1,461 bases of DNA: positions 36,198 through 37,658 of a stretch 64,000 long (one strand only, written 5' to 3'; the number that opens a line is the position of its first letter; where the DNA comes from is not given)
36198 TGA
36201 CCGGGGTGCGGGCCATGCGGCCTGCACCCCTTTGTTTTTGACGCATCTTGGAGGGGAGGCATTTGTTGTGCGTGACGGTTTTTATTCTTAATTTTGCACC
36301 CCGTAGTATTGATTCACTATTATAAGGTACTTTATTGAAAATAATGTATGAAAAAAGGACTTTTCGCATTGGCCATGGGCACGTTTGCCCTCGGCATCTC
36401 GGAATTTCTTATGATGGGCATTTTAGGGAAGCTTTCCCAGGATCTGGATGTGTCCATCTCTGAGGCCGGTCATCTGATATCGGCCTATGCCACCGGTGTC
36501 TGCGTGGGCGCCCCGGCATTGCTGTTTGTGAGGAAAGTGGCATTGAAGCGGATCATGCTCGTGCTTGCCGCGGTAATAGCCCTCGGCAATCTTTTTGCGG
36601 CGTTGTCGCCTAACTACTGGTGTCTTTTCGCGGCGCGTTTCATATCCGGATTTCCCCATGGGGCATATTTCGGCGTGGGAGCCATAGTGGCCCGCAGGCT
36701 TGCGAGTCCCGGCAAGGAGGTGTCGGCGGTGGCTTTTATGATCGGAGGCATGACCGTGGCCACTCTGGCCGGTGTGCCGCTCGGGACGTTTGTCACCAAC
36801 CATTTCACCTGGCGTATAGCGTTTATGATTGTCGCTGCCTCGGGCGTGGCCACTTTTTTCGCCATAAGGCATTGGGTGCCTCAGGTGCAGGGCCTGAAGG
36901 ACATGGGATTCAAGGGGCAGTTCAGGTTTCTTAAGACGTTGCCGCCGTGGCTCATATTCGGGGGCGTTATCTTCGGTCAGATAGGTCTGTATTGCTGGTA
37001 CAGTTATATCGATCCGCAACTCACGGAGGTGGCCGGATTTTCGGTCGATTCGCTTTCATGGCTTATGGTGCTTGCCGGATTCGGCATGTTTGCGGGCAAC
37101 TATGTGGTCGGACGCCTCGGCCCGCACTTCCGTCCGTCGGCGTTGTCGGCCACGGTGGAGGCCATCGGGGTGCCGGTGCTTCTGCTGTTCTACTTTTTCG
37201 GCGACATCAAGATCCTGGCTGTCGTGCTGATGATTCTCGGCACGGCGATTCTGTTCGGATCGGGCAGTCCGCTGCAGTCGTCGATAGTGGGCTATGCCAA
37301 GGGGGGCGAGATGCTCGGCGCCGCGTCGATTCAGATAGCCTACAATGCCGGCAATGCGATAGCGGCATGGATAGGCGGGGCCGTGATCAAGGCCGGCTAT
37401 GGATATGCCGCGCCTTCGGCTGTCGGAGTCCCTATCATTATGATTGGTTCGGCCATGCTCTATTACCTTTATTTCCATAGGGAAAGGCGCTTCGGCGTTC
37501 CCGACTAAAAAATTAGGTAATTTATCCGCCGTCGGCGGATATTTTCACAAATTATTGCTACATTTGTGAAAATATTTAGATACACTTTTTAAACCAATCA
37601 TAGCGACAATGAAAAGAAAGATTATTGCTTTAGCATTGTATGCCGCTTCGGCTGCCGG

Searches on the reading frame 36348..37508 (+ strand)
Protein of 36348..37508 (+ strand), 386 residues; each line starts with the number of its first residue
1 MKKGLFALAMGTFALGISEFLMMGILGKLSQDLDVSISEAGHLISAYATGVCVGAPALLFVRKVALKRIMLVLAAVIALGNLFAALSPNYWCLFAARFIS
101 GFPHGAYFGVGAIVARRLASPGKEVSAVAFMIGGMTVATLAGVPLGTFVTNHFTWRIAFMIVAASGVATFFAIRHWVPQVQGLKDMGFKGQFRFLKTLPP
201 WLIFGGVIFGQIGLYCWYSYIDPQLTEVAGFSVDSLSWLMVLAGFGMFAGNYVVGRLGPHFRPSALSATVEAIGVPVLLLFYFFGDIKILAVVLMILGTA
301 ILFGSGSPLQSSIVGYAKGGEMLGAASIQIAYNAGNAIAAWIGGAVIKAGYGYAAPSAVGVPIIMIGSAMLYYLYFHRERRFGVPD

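Call 46: search_protein_families(library=pfam, proteins=[window:36348-37508:+])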
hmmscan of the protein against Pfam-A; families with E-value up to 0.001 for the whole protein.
window:36348-37508:+ (386 aa): 1 family
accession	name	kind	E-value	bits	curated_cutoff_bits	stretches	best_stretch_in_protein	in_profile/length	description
PF07690.21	MFS_1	-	5.3e-27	95.1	33.4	2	8-324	1-333/347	Major Facilitator Superfamily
